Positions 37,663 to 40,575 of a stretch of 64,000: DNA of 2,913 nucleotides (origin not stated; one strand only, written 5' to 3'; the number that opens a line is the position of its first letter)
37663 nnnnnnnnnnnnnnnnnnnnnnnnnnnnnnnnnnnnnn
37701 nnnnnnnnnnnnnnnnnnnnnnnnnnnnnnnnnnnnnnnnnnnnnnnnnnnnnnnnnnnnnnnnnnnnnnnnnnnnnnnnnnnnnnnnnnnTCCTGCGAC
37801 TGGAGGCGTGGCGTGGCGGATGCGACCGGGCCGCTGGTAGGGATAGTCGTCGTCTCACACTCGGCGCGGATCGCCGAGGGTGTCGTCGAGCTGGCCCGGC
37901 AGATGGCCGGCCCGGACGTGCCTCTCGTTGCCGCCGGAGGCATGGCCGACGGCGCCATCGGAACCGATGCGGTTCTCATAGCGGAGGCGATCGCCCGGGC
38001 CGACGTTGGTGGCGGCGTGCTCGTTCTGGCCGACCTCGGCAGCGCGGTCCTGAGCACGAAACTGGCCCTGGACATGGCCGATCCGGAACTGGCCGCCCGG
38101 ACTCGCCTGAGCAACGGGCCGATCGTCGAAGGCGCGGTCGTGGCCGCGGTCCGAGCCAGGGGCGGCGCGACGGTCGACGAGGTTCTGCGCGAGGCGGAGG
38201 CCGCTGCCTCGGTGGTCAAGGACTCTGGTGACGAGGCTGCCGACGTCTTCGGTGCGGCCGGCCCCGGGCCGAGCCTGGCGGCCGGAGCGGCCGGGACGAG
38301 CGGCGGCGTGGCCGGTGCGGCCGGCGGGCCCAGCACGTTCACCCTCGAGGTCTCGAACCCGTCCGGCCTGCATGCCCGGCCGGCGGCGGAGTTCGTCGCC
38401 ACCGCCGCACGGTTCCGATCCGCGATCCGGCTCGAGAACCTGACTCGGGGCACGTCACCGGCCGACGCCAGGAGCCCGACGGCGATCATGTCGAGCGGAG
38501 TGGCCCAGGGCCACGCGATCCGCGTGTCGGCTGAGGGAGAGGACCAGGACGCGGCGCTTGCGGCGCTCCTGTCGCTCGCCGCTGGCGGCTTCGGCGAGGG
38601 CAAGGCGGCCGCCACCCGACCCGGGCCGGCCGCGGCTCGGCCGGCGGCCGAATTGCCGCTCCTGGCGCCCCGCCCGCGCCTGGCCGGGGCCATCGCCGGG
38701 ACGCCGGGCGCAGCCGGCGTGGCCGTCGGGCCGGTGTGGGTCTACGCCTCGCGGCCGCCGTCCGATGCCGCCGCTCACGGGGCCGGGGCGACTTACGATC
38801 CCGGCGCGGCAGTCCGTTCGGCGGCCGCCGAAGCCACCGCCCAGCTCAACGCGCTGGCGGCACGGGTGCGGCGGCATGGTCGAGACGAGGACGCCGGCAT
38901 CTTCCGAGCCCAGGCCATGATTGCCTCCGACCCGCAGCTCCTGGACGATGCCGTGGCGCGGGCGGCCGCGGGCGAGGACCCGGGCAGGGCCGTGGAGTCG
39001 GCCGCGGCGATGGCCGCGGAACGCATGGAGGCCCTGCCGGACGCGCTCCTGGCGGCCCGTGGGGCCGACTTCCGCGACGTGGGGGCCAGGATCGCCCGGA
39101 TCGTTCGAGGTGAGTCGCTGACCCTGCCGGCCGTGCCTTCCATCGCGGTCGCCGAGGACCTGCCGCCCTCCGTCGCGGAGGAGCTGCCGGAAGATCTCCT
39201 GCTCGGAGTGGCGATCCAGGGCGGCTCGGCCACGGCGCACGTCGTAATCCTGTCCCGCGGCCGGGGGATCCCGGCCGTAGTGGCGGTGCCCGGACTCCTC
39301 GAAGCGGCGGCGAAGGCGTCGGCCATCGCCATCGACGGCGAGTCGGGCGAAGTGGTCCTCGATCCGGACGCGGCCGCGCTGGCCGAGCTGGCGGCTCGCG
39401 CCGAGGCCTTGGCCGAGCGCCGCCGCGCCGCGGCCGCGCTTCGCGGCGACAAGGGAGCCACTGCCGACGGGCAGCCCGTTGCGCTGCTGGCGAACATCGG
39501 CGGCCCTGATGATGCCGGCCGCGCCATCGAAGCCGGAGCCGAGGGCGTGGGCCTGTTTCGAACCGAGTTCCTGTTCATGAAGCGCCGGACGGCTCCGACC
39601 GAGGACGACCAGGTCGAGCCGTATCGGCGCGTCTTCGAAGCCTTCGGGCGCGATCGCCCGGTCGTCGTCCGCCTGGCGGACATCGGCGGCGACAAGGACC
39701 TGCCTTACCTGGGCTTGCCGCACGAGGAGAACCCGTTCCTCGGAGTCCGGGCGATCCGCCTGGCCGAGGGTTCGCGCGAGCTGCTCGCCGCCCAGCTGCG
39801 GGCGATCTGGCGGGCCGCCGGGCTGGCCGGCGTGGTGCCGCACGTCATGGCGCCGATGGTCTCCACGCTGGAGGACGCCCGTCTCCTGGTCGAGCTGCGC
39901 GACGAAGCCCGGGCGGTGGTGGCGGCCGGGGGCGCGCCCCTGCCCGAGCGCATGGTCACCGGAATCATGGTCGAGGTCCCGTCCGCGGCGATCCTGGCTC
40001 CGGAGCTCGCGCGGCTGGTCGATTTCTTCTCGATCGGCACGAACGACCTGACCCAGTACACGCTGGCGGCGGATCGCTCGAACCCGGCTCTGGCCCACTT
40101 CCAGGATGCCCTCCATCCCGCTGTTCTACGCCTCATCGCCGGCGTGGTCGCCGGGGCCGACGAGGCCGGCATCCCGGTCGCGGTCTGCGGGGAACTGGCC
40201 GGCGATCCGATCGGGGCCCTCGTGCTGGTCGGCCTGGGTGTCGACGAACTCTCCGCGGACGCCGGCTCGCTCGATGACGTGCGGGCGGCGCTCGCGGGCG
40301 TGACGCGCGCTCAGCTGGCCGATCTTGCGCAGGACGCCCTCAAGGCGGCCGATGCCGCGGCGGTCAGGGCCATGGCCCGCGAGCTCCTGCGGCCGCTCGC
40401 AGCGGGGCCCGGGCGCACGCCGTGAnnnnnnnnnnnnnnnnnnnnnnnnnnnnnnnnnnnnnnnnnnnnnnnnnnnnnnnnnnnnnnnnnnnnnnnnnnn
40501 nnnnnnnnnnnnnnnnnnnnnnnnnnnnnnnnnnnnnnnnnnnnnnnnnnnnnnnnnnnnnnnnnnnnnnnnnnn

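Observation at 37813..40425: DhaM-EIIA(Man)-like, HPr and full Enzyme I fused in one 870-aa polypeptide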

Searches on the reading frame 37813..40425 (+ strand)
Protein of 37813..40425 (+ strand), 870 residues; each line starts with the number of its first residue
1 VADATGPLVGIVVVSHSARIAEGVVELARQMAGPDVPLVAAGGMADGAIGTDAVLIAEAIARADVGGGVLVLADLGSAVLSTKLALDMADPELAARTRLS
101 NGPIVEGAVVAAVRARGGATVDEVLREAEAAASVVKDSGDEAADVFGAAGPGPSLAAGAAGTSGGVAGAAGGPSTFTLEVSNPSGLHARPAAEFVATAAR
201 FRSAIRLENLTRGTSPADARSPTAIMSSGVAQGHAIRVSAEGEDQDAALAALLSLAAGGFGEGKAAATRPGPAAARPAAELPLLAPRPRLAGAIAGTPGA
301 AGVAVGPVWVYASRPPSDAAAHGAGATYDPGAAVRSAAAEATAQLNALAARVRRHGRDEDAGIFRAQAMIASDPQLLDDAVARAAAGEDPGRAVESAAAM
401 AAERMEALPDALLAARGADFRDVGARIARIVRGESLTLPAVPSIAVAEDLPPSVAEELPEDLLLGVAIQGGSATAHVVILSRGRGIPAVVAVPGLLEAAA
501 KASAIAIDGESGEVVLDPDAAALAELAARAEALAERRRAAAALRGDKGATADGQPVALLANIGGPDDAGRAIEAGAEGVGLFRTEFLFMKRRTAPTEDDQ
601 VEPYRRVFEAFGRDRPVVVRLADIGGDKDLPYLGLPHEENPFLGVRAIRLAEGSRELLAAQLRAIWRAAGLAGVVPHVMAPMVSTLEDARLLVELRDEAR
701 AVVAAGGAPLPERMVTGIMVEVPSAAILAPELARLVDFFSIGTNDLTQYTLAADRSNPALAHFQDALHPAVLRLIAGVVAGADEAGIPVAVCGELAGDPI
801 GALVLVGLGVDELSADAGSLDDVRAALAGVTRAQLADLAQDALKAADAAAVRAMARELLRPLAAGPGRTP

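Call 4: search_protein_families(library=pfam, proteins=[window:37813-40425:+], max_evalue=0.01)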
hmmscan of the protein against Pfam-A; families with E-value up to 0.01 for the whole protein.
window:37813-40425:+ (870 aa): 5 families
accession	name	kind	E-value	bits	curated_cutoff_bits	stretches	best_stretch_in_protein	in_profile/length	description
PF02896.24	PEP-utilizers_C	-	1.1e-95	320.6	22.8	1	544-830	8-291/293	PEP-utilising enzyme, PEP-binding domain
PF03610.21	EIIA-man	-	7.5e-26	91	21.4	1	10-124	1-115/116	PTS system fructose IIA component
PF00381.24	PTS-HPr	-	3e-24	85.3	23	1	176-255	3-78/81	PTS HPr component phosphorylation site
PF05524.18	PEP-utilisers_N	-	1.1e-13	51.8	24.4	1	296-416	2-121/121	PEP-utilising enzyme, N-terminal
PF00391.29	PEP-utilizers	-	4.3e-12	45.9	23.1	1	442-512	4-72/72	PEP-utilising enzyme, mobile domain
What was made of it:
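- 37840..38184 (+): EIIA-Man / DhaM-type domain (aa 10-124). The phosphohistidine His16 is the codon at 37858-37860; Asp74 is also conserved. PF03610 E = 7.5e-26 (call 4).
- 38338..38577 (+): HPr domain (aa 176-255). The phosphohistidine His187 in GLHARPA is the codon at 38371-38373. PF00381 E = 3e-24 (call 4).
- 38698..39348 (+): Enzyme I N-terminal half: the HPr-binding helical subdomain (aa 296-416) and the mobile phosphohistidine domain (aa 442-512). His476 (= E. coli EI His189) is the codon at 39238-39240. PF05524 and PF00391 (call 4).
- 39442..40302 (+): Enzyme I C-terminal PEP-binding/dimerisation domain (aa 544-830). It carries R583, R620, K628, R646, E721, N744, D745, R755 and C792; the C792 codon is at 40186-40188. 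PF02896 E = 1.1e-95 (call 4).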

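Call 5: search_protein_families(library=ncbifam, proteins=[window:37813-40425:+], max_evalue=0.01)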
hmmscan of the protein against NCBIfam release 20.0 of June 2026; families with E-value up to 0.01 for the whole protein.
window:37813-40425:+ (870 aa): 19 families
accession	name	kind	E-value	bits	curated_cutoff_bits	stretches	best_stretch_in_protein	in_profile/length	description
TIGR01417.1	PTS_I_fam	equivalog_domain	2.1e-130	435.8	341.7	1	335-853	43-562/565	phosphoenolpyruvate--protein phosphotransferase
NF008382.0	PRK11177.1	equivalog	5.2e-110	368.8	824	1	336-855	45-565/575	phosphoenolpyruvate-protein phosphotransferase PtsI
NF008283.0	PRK11061.1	equivalog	3.6e-103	346.2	583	1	293-859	170-735/748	phosphoenolpyruvate--protein phosphotransferase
NF008478.1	PRK11377.1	equivalog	2.7e-64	217.9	520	1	9-515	2-471/473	dihydroxyacetone kinase phosphoryl donor subunit DhaM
NF005057.0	PRK06464.1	equivalog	6.1e-47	160.2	598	2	607-834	564-792/798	phosphoenolpyruvate synthase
TIGR01418.1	PEP_synth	equivalog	9e-43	146.6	739.75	2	608-830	559-782/784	pyruvate, water dikinase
TIGR02364.1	dha_pts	equivalog_domain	3.2e-37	127.6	98.25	1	9-130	1-123/125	dihydroxyacetone kinase phosphoryl donor subunit DhaM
TIGR01828.1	pyru_phos_dikin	equivalog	5.8e-25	87.4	843.45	2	637-758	651-776/865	pyruvate, phosphate dikinase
NF010351.0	PRK13779.1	equivalog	2.7e-19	69.4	766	1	166-268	283-385/503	bifunctional PTS system fructose-specific transporter subunit IIA/HPr protein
NF008319.0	PRK11109.1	equivalog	4.1e-17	62.5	302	1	177-263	289-375/376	fused PTS fructose transporter subunit IIA/HPr protein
TIGR01003.1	PTS_HPr_family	subfamily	5e-17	61.6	47.9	1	176-255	4-80/82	HPr family phosphocarrier protein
NF041319.1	PTS-HPr_Halo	equivalog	3.5e-16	59.4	140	1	178-253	5-80/87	phosphocarrier protein HPr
NF010352.0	PRK13780.1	equivalog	8.1e-13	48.1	110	1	179-252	7-77/88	phosphocarrier protein HPr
NF010354.0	PRK13782.1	equivalog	3.5e-12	46.2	123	1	178-253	6-78/85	HPr family phosphocarrier protein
NF008104.0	PRK10850.1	equivalog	7.1e-12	45.2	153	1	180-257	8-82/85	phosphocarrier protein Hpr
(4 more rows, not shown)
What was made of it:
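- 37840..38184 (+): TIGR02364 dha_pts 127.6 > 98.25 (call 5).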
